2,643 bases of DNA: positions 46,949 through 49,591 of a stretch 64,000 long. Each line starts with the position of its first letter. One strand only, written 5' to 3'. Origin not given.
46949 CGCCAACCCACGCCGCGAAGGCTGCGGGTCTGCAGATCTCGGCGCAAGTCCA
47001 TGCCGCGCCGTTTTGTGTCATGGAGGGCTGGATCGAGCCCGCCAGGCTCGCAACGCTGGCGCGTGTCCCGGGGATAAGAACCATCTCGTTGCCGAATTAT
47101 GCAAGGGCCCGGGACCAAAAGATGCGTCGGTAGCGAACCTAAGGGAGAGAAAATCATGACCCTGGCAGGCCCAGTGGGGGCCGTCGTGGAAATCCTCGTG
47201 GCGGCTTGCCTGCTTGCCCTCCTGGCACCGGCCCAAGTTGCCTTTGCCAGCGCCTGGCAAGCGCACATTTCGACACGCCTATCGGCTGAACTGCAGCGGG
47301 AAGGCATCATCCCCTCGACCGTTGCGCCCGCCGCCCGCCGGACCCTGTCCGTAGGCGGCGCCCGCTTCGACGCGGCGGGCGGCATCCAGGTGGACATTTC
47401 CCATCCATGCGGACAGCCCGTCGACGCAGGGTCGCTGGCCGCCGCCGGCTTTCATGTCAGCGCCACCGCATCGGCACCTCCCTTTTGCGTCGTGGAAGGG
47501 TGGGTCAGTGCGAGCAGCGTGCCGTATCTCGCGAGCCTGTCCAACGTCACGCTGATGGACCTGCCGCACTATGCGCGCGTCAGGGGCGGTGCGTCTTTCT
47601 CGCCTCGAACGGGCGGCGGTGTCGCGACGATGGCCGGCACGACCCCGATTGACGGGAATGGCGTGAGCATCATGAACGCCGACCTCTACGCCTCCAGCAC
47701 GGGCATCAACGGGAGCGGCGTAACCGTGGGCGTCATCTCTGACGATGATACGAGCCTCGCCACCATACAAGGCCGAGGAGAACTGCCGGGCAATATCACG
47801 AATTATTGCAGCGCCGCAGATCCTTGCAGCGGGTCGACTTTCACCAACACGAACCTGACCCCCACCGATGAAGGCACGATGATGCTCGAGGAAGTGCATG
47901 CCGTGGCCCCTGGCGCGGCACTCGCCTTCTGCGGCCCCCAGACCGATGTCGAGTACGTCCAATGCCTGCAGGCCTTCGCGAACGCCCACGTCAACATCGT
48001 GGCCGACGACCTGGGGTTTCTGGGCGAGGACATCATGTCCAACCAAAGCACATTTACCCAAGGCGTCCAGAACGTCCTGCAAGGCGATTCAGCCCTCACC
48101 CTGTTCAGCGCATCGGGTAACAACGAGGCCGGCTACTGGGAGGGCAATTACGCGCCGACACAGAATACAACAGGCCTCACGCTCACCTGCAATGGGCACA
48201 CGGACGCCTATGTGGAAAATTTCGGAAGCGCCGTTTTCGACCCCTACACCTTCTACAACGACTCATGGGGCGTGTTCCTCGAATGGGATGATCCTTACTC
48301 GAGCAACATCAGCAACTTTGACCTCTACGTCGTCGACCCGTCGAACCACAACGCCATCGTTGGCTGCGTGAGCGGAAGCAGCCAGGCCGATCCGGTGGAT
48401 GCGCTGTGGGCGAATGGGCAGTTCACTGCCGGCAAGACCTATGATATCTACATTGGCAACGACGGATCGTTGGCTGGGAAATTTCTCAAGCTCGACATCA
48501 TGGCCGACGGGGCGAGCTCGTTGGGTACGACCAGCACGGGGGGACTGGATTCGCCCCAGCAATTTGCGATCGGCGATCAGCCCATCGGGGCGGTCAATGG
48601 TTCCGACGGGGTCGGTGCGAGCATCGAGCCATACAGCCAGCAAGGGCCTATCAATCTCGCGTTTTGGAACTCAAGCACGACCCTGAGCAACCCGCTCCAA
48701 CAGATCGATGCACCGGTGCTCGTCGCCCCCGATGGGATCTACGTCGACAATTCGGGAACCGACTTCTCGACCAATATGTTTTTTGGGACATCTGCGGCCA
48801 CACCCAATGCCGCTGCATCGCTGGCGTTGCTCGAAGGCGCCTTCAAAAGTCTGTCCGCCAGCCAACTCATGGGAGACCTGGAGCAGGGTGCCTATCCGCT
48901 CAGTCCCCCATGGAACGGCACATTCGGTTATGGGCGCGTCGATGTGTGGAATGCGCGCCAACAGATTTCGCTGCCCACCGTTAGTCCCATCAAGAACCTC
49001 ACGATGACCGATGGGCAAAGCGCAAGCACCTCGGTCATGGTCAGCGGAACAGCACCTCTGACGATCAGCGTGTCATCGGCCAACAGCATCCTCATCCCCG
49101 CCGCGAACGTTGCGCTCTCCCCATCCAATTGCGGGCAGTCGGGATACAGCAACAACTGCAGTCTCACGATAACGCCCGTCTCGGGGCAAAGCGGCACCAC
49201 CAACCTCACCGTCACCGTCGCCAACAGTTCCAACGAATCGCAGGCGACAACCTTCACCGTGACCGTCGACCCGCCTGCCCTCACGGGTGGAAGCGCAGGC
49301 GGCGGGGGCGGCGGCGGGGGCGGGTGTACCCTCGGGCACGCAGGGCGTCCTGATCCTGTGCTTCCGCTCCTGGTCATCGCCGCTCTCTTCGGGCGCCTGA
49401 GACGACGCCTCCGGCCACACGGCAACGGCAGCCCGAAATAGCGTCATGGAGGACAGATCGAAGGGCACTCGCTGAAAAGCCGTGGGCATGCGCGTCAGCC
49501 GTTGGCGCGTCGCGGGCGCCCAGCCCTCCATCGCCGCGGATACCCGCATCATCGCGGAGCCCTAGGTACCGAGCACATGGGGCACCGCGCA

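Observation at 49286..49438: Protease carries a second, different C-terminal sorting signal (Gly9-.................) with no cognate sorting enzyme in the window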

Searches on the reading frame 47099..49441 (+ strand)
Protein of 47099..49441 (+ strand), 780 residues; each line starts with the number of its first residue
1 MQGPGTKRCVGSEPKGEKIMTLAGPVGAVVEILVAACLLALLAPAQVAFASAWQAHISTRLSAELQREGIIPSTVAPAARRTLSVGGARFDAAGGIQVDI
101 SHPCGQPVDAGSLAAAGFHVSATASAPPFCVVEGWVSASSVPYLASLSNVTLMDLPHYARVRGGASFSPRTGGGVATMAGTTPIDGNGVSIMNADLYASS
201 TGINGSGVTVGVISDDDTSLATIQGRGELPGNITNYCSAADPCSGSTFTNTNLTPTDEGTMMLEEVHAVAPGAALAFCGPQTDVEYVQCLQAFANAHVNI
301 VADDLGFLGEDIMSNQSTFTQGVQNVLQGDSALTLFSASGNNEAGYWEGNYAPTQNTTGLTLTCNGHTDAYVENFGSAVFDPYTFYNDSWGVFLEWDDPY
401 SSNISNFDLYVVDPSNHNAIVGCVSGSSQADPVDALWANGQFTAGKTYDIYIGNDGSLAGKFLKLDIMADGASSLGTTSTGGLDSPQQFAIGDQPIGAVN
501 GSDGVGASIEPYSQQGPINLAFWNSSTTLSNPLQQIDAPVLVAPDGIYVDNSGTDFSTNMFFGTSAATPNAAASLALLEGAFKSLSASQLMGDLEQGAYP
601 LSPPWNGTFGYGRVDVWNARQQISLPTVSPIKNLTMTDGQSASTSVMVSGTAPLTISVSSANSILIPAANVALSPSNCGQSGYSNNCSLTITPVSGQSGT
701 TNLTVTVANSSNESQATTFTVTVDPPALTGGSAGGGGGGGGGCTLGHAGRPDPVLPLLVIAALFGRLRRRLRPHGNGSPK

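Call 5: search_protein_families(library=ncbifam, proteins=[window:47099-49441:+], max_evalue=10)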
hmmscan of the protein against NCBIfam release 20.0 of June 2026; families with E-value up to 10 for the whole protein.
window:47099-49441:+ (780 aa): 4 families
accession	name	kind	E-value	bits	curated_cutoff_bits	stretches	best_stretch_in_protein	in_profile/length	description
NF033191.4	JDVT-CTERM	domain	1.8e-10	40.5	27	1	738-770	1-33/35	JDVT-CTERM domain-containing protein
TIGR03921.1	T7SS_mycosin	equivalog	4.1e-09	36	278.75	1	542-637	201-303/353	type VII secretion-associated serine protease mycosin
NF033595.1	denti_PrtP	equivalog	0.0019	16.9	300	1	554-639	432-520/606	dentilisin complex serine proteinase subunit PrtP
NF012211.1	tand_rpt_95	domain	0.0051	16.7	90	1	668-725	29-86/98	tandem-95 repeat protein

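Call 6: search_protein_families(library=pfam, proteins=[window:47099-49441:+], max_evalue=10)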
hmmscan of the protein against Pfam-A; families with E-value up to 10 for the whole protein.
window:47099-49441:+ (780 aa): 5 families
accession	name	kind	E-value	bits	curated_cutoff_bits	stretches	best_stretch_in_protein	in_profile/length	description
PF00082.27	Peptidase_S8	-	4.3e-05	23.4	21.8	1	381-612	109-288/288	Subtilase family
PF17963.7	Big_9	-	0.031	15.6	23.6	1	633-722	10-89/89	Bacterial Ig domain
PF07679.22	I-set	-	0.12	12.9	23.7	1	629-723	5-90/90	Immunoglobulin I-set domain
PF17892.7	Cadherin_5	-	0.32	11.3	26.5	1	675-723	49-97/98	Cadherin-like domain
PF05345.18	He_PIG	-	1.9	9.4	24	0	633-723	10-95/96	Putative Ig domain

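Call 18: find_homologous_proteins(query=window:47156-49441:+)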
Query window:47156-49441:+ (761 aa): 355 proteins with E <= 0.001 among 8000 candidates; the best 120 are listed.
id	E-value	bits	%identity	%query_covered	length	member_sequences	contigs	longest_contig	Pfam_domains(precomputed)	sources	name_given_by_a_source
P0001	0.0e+0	1693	100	100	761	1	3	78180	-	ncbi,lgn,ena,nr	ncbi:MAG: JDVT-CTERM domain-containing protein [Betaproteobacteria bacterium]|nr:JDVT-CTERM domain-c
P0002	0.0e+0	1482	89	100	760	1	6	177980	PF00082.28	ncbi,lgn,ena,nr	ncbi:MAG: JDVT-CTERM domain-containing protein [Betaproteobacteria bacterium]|nr:JDVT-CTERM domain-c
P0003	1.9e-191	656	50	89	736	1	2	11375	PF00082.28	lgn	-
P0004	1.8e-174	600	47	92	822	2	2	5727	PF00082.28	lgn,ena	-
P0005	1.9e-171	590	47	93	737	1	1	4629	PF00082.28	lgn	-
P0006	3.6e-164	566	45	92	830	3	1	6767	-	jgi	jgi:hypothetical protein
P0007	2.6e-163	563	45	91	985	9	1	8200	PF00082.28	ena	-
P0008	5.5e-163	562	45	90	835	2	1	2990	PF00082.28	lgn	-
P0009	3.8e-160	553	44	91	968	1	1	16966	PF00082.28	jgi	jgi:hypothetical protein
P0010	1.2e-159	551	46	84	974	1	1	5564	PF00082.28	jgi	jgi:hypothetical protein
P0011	9.0e-159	548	44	92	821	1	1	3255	PF00082.28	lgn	-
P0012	6.8e-158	545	45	88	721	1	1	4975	PF00082.28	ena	-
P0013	5.8e-157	542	42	96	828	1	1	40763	PF00082.28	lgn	-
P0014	7.5e-156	539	44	93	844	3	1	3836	PF00082.28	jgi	jgi:subtilase family protein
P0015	4.0e-155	536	44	91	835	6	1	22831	PF00082.28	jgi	jgi:hypothetical protein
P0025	1.5e-152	528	43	91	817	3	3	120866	PF17963.8,PF17892.8,PF00082.28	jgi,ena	-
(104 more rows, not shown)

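Call 23: find_encoding_contigs(protein=P0002, flank=10000, max_places=4)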
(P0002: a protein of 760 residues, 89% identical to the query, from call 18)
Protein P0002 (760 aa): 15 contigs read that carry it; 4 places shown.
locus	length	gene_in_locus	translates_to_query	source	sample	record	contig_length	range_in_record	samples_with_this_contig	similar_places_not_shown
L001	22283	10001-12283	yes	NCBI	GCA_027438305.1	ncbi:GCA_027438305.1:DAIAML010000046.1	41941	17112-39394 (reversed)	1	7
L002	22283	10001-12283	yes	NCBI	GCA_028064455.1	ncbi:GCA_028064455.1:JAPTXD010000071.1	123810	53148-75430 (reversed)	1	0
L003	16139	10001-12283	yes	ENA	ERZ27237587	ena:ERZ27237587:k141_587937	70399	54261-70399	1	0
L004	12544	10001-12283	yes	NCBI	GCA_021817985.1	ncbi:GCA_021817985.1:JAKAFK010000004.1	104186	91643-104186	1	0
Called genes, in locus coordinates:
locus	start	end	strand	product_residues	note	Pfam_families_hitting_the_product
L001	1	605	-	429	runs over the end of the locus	PF05134:T2SSL, PF12693:GspL_C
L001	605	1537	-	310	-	PF12836:HHH_3 (faint), PF21687:T2SSK_1st, PF03934:T2SSK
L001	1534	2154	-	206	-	PF07963:N_methyl, PF11612:T2SSJ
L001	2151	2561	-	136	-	PF07963:N_methyl, PF02501:T2SSI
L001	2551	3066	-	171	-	PF07963:N_methyl (faint), PF12019:GspH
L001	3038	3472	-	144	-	PF07963:N_methyl, PF08334:T2SSG, PF22434:PilW_C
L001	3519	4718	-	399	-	PF28597:T2SSF_N, PF00482:T2SSF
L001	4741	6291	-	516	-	PF22341:GSPE_N1E, PF13191:AAA_16 (faint), PF00437:T2SSE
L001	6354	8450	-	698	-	PF21305:type_II_gspD_N0, PF03958:Secretin_N, PF00263:Secretin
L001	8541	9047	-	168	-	PF11356:T2SSC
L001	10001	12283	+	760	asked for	PF00082:Peptidase_S8 (weak)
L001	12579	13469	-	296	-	-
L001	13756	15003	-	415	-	PF00278:Orn_DAP_Arg_deC, PF01168:Ala_racemase_N (weak), PF02784:Orn_Arg_deC_N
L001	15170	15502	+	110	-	PF01491:Frataxin_Cyay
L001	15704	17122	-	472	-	PF00206:Lyase_1, PF14698:ASL_C2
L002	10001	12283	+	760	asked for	PF00082:Peptidase_S8 (weak)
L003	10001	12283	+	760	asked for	PF00082:Peptidase_S8 (weak)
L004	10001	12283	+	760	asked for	PF00082:Peptidase_S8 (weak)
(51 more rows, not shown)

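Call 24: find_encoding_contigs(protein=P0001, flank=10000, max_places=3)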
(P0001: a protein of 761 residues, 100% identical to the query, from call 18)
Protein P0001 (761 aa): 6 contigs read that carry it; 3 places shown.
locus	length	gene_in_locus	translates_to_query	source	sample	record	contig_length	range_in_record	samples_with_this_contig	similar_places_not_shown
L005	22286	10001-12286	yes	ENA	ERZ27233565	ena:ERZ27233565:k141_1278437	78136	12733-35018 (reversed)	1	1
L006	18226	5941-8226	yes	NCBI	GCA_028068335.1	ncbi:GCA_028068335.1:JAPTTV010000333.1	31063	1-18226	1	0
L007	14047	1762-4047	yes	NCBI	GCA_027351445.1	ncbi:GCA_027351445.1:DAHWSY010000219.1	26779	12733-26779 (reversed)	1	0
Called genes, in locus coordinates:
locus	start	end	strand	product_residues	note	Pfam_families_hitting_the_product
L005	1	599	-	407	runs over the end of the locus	PF05134:T2SSL, PF12693:GspL_C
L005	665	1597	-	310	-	PF12836:HHH_3 (faint), PF21687:T2SSK_1st, PF03934:T2SSK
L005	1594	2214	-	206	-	PF07963:N_methyl, PF11612:T2SSJ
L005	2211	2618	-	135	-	PF07963:N_methyl, PF02501:T2SSI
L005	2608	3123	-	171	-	PF07963:N_methyl (weak), PF12019:GspH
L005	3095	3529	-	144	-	PF07963:N_methyl, PF08334:T2SSG, PF22434:PilW_C (weak)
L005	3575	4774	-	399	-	PF28597:T2SSF_N, PF00482:T2SSF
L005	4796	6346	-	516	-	PF22341:GSPE_N1E, PF13191:AAA_16 (faint), PF00437:T2SSE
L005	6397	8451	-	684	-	PF21305:type_II_gspD_N0, PF03958:Secretin_N, PF00263:Secretin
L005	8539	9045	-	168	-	PF11356:T2SSC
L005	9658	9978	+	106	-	-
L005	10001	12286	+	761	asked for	-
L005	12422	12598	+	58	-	-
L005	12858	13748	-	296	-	-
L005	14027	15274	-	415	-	PF00278:Orn_DAP_Arg_deC, PF01168:Ala_racemase_N (weak), PF02784:Orn_Arg_deC_N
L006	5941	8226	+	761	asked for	-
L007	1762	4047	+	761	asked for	-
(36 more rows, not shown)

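Call 72: find_encoding_contigs(protein=P0003, flank=10000, max_places=2)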
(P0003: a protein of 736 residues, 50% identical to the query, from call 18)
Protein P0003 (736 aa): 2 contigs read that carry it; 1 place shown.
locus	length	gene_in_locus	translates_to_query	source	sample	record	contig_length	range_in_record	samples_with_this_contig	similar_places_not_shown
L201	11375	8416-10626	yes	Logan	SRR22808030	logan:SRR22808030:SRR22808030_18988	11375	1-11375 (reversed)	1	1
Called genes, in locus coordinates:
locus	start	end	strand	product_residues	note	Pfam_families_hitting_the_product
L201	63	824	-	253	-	PF01203:T2SSN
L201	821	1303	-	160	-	PF04612:T2SSM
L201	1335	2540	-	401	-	PF05134:T2SSL, PF12693:GspL_C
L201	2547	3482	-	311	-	PF21687:T2SSK_1st, PF12836:HHH_3 (faint), PF03934:T2SSK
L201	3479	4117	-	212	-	PF07963:N_methyl, PF11612:T2SSJ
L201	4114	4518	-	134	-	PF07963:N_methyl, PF02501:T2SSI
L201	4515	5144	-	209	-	PF07963:N_methyl, PF12019:GspH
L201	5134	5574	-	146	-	PF07963:N_methyl, PF08334:T2SSG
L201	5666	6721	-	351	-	-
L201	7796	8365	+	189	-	-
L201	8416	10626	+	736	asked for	PF00082:Peptidase_S8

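Call 73: find_encoding_contigs(protein=P0025, flank=10000, max_places=1)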
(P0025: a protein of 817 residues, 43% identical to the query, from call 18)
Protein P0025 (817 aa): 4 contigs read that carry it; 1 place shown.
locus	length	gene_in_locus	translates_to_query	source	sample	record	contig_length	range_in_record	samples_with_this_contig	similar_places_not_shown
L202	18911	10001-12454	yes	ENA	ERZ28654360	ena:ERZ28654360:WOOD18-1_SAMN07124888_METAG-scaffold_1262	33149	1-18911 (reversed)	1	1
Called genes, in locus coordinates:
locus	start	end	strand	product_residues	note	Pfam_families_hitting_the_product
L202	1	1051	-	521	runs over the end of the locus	PF07690:MFS_1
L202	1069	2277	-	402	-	PF00364:Biotin_lipoyl (faint), PF25917:BSH_RND, PF25919:BSH_CusB, PF25881:HH_YBHG (faint), PF25885:HH_EMRA, PF25876:HH_MFP_RND, PF25997:BSH_YhbJ (weak)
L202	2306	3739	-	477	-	PF02321:OEP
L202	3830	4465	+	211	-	PF00440:TetR_N, PF16859:TetR_C_11 (weak), PF14246:TetR_C_7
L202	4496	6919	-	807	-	PF07715:Plug, PF00593:TonB_dep_Rec_b-barrel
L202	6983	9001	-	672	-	PF12895:ANAPC3 (faint), PF13371:TPR_9 (faint), PF13432:TPR_16 (weak), PF23914:TPR_CcmH_CycH (weak), PF23914:TPR_CcmH_CycH (weak), PF14559:TPR_19 (weak), PF00685:Sulfotransfer_1, PF13469:Sulfotransfer_3, +11 more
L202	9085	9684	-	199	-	-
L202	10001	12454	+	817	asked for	PF00082:Peptidase_S8, PF17963:Big_9 (faint), PF17892:Cadherin_5 (faint)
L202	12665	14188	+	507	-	PF08448:PAS_4 (weak), PF00512:HisKA, PF02518:HATPase_c, PF00072:Response_reg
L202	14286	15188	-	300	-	PF00691:OmpA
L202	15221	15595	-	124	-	-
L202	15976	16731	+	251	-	PF00027:cNMP_binding, PF13545:HTH_Crp_2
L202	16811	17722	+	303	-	PF00892:EamA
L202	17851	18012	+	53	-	-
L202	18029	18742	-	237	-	PF09601:DUF2459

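Call 75: search_solved_structures(query=A4, max_evalue=0.01, show_alignments=1)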
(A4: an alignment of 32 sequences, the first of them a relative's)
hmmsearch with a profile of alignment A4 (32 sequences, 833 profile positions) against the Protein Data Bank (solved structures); distinct sequences matched with E-value up to 0.01: 99 (the best 60 are shown).
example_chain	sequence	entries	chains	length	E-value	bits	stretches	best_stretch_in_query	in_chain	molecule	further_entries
8ehe_A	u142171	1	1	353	1.4e-15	59.6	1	463-589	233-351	Mirolase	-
8jmw_A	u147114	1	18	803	7.4e-11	43.9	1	479-748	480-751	S8 family serine peptidase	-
8e7f_A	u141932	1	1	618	8.4e-10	40.5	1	530-591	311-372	Extracellular serine protease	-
3afg_A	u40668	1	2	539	1.9e-09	39.3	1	458-632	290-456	Subtilisin-like serine protease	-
9ues_B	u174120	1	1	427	2.1e-09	39.2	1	458-632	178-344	Subtilisin-like serine protease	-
1v6c_A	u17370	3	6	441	6.5e-08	34.2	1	526-591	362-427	alkaline serine protease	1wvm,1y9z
4zoq_I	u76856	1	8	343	2.5e-07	32.2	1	527-592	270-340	Intracellular serine protease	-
4kg7_A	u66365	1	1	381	4.2e-07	31.5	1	530-590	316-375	Peptidase S8 and S53, subtilisin, kexin, sedolisin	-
1bh6_A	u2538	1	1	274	7.5e-07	30.7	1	522-585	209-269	SUBTILISIN DY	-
1r6v_A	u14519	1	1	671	1.9e-06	29.4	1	527-608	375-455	subtilisin-like serine protease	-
1mpt_A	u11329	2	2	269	2e-06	29.3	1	523-588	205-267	M-PROTEASE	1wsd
1mee_A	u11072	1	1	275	7.4e-06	27.4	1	526-587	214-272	MESENTERICOPEPTIDASE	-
5gl8_A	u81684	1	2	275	7.8e-06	27.3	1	526-587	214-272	Subtilisin NAT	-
1ah2_A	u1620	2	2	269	7.9e-06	27.3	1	523-588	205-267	SERINE PROTEASE PB92 | SUBTILISIN SAVINASE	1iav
1c9m_A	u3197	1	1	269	7.9e-06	27.3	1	523-588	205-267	SERINE PROTEASE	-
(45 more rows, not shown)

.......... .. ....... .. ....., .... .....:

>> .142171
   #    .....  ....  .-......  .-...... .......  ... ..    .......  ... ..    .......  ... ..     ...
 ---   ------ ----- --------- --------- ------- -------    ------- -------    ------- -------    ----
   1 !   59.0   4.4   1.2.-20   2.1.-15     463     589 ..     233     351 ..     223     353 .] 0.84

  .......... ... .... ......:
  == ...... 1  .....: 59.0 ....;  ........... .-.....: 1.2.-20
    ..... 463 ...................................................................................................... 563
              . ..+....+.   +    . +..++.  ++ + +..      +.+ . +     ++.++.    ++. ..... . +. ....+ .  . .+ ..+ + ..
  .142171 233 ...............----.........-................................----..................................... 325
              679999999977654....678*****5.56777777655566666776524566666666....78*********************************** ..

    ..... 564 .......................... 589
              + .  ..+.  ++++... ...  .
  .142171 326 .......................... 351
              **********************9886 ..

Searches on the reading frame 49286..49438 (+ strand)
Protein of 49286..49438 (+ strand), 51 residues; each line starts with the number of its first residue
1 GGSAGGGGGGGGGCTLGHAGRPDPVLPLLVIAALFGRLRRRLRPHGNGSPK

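Call 5: search_protein_families(library=ncbifam, proteins=[window:49286-49438:+], max_evalue=10)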
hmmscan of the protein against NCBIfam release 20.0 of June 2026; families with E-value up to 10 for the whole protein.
seq(51 aa): 2 families
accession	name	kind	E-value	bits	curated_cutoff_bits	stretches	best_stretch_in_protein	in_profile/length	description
NF033191.4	JDVT-CTERM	domain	1.6e-12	47.1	27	1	9-41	1-33/35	JDVT-CTERM domain-containing protein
TIGR03901.2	MYXO-CTERM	domain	0.052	13.9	20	1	10-41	2-32/34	MYXO-CTERM sorting domain-containing protein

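Call 6: search_protein_families(library=pfam, proteins=[window:49286-49438:+], max_evalue=10)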
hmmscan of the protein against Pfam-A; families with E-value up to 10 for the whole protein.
seq(51 aa): 0 families

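Call 29: find_homologous_proteins(query=A2, max_evalue=10)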
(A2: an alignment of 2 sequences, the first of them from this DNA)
Query A2 (2 sequences): 2 candidates shared short words with the query, none scored E <= 10.
